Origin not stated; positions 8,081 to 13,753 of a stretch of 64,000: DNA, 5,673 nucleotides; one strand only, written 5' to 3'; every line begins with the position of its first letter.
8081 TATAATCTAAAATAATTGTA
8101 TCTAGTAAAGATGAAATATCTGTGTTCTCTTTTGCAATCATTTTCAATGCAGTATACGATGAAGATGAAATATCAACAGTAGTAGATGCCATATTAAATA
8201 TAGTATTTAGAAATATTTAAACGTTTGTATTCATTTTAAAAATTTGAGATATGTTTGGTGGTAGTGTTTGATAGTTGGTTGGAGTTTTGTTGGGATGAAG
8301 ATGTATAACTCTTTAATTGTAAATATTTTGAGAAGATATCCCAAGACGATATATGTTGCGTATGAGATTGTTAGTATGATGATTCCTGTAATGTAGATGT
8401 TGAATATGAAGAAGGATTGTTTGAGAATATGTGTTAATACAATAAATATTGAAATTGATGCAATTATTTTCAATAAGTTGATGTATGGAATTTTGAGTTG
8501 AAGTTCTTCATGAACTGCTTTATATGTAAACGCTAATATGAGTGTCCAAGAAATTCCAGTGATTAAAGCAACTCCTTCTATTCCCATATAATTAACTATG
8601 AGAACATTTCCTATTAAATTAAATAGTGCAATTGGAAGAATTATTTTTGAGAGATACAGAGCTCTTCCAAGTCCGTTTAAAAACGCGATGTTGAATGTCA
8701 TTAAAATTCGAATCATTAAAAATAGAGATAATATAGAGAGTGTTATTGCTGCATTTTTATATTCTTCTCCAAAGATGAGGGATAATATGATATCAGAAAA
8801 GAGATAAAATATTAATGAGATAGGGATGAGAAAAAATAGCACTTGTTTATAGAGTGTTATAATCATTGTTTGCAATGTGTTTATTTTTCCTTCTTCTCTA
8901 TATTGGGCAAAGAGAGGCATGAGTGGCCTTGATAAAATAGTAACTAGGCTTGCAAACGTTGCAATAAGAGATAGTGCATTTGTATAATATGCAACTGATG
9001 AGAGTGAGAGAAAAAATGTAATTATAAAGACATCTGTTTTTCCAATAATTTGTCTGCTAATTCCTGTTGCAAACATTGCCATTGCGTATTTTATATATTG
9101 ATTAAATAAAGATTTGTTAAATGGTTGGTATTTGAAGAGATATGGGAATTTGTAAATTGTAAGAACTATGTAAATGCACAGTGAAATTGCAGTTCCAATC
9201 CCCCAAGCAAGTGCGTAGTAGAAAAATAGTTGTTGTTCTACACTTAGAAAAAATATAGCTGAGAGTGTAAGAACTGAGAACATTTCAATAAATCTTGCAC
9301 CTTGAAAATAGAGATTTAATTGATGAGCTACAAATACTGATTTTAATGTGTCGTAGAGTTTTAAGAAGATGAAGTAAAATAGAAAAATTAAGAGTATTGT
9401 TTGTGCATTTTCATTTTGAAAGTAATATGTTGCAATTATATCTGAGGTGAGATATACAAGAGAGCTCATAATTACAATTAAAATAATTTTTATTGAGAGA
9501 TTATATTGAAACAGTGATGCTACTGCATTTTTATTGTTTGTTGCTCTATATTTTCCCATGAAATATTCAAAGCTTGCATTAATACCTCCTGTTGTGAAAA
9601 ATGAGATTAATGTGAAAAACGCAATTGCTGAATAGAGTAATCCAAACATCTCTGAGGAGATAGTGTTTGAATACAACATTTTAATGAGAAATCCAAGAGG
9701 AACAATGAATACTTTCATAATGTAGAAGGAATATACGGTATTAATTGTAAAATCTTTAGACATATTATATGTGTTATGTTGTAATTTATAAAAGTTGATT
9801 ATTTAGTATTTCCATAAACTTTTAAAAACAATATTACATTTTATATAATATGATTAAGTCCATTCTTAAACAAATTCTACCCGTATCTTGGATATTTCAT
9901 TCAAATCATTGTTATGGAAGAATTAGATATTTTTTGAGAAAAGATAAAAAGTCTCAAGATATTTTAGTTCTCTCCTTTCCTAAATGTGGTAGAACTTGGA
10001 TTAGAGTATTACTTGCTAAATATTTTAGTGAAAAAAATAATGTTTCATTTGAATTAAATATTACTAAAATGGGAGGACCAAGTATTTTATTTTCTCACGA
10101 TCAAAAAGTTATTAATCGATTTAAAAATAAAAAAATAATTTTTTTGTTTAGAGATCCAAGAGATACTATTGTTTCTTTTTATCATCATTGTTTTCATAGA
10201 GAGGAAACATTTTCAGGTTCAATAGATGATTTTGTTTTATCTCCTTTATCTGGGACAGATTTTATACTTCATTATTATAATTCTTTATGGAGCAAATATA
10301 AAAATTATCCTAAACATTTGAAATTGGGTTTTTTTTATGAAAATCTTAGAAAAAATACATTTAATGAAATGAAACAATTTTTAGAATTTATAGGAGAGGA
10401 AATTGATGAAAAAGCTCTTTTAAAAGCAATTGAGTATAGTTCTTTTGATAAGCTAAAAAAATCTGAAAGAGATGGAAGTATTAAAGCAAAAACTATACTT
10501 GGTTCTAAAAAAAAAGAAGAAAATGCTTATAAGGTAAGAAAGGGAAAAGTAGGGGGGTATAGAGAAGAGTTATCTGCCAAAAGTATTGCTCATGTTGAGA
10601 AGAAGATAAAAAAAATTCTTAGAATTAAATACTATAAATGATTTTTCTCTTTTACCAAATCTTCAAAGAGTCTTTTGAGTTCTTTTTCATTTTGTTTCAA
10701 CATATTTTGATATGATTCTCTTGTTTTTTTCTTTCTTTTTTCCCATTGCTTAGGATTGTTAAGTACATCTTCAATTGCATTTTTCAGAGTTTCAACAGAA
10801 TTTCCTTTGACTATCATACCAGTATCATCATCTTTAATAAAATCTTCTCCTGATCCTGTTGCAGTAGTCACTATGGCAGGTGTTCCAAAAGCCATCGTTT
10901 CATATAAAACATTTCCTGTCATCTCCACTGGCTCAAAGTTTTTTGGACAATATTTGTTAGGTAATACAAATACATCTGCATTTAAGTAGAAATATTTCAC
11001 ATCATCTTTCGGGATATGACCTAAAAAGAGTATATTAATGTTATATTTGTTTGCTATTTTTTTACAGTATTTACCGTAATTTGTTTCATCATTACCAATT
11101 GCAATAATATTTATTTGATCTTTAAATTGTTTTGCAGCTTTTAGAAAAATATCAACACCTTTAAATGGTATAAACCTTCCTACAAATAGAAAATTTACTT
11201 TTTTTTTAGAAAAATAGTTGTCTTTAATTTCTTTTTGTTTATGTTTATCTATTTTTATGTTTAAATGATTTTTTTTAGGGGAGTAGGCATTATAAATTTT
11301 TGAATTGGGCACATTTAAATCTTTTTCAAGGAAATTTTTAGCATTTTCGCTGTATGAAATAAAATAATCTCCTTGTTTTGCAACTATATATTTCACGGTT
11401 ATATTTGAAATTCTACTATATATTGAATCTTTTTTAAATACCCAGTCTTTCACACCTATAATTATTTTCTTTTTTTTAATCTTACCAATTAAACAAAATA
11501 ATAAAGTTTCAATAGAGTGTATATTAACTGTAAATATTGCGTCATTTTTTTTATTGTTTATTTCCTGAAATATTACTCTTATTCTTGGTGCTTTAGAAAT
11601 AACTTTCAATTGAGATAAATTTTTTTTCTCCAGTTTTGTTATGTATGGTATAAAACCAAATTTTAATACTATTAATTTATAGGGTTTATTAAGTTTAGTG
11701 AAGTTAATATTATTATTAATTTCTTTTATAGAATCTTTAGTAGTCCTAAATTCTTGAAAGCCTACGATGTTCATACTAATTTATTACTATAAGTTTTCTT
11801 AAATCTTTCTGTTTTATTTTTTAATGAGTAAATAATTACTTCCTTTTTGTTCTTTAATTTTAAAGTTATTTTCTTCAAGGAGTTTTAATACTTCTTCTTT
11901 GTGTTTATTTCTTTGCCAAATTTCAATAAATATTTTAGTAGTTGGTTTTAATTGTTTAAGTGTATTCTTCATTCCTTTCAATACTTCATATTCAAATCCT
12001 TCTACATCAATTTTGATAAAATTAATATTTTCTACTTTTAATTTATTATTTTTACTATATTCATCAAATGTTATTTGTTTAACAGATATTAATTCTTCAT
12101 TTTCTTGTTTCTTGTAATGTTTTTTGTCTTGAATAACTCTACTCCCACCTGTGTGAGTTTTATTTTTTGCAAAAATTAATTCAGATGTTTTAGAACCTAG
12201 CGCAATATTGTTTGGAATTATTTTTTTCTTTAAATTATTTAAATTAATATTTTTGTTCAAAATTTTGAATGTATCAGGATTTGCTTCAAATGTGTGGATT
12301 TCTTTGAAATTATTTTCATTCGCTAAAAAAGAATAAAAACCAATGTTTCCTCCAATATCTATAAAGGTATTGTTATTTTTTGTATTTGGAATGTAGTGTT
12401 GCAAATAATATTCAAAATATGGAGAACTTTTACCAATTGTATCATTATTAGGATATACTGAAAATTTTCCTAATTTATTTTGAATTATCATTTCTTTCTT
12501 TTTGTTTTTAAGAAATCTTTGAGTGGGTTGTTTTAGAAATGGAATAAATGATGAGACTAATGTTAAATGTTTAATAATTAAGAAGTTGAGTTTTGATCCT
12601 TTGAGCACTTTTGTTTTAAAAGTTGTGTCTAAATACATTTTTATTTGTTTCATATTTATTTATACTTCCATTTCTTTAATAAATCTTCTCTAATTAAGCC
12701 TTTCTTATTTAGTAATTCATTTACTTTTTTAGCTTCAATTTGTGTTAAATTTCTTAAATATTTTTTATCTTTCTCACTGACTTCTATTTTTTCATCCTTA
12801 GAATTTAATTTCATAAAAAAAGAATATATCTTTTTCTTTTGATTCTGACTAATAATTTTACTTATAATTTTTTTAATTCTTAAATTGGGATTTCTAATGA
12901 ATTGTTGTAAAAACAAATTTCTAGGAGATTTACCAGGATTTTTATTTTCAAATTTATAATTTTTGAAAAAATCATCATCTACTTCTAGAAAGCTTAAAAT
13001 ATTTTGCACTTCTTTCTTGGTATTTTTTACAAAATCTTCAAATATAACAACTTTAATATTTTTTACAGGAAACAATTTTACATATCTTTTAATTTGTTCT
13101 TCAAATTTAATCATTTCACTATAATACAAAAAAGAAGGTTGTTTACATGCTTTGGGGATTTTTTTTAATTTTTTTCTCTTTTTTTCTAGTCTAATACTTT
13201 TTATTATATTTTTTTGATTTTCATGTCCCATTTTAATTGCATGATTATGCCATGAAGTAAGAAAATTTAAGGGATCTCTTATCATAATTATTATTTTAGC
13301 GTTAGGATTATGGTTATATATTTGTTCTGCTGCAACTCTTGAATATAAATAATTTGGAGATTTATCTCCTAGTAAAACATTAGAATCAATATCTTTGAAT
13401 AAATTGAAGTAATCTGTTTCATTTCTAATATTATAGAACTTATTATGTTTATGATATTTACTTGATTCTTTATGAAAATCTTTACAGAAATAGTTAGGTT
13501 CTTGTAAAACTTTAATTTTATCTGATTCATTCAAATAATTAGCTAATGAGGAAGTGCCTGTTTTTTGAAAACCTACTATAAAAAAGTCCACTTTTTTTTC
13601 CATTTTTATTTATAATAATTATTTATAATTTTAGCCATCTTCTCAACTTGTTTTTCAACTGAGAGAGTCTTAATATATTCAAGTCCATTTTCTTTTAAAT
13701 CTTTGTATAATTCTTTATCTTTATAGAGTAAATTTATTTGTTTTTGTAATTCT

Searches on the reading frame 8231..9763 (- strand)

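Call 71: search_protein_families(library=pfam, proteins=[window:8231-9763:-], max_evalue=0.001)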
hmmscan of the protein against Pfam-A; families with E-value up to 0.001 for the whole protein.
window:8231-9763:- (510 aa): 2 families
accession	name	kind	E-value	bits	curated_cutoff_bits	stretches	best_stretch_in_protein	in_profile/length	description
PF01943.22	Polysacc_synt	-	5.2e-15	56.1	28.2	1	15-288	10-273/274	Polysaccharide biosynthesis protein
PF13440.11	Polysacc_synt_3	-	1.2e-14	54.7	23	1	35-338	6-291/293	Polysaccharide biosynthesis protein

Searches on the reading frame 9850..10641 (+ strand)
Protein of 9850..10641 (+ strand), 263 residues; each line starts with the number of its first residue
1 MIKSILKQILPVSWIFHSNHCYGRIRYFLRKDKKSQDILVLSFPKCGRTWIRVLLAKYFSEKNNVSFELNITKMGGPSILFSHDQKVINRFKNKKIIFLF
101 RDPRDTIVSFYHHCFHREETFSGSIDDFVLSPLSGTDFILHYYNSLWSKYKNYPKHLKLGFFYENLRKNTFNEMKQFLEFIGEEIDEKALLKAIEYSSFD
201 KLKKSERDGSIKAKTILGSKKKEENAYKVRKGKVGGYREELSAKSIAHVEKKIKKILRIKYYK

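Call 71: search_protein_families(library=pfam, proteins=[window:9850-10641:+], max_evalue=0.001)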
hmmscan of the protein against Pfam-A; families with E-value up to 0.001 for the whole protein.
window:9850-10641:+ (263 aa): 2 families
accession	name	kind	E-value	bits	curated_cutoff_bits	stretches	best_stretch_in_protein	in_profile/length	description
PF00685.33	Sulfotransfer_1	-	5.4e-26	92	22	1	36-255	2-249/255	Sulfotransferase domain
PF13469.12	Sulfotransfer_3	-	6.1e-07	30.3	27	1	89-186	120-215/216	Sulfotransferase family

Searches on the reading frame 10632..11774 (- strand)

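Call 71: search_protein_families(library=pfam, proteins=[window:10632-11774:-], max_evalue=0.001)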
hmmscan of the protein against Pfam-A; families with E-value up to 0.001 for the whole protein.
window:10632-11774:- (380 aa): 4 families
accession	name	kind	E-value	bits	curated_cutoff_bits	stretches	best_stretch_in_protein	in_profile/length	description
PF00534.26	Glycos_transf_1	-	1.8e-33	116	26.4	1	180-353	3-171/172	Glycosyl transferases group 1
PF13692.12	Glyco_trans_1_4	-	5.3e-23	82.3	27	1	194-340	3-142/142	Glycosyl transferases group 1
PF20706.3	GT4-conflict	-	0.00023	20.7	26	0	170-355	176-372/385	Family 4 Glycosyltransferase in conflict systems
PF13524.12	Glyco_trans_1_2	-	0.0003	21.2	25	1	210-353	5-127/144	Glycosyl transferase-like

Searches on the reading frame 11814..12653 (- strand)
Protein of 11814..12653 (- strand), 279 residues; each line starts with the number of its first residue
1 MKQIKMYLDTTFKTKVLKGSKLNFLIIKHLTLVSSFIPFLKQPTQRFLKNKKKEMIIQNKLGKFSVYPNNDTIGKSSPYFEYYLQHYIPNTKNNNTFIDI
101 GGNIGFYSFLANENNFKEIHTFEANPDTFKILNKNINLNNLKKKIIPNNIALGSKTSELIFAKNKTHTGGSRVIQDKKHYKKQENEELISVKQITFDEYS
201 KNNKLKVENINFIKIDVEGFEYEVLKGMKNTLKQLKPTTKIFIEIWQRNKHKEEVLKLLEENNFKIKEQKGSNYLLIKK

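Call 71: search_protein_families(library=pfam, proteins=[window:11814-12653:-], max_evalue=0.001)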
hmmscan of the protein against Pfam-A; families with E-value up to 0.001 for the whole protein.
window:11814-12653:- (279 aa): 2 families
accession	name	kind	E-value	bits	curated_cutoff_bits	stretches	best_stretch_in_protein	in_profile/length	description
PF05050.19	Methyltransf_21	-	5e-22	79.3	22.7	1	99-265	1-172/173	Methyltransferase FkbM domain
PF02475.24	TRM5-TYW2_MTfase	-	4.5e-06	27.1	28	1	91-148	34-92/164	TRM5/TYW2 methyltransferase domain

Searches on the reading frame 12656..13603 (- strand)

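Call 71: search_protein_families(library=pfam, proteins=[window:12656-13603:-], max_evalue=0.001)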
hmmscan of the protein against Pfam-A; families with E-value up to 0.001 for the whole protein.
window:12656-13603:- (315 aa): 3 families
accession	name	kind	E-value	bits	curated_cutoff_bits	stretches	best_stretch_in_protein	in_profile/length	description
PF13469.12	Sulfotransfer_3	-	3.7e-15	57.2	27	1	7-209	2-213/216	Sulfotransferase family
PF00685.33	Sulfotransfer_1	-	1.2e-12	48.2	22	1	6-221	3-200/255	Sulfotransferase domain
PF17784.7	Sulfotransfer_4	-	3.8e-09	37.2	22.8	1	8-159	3-149/215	Sulfotransferase domain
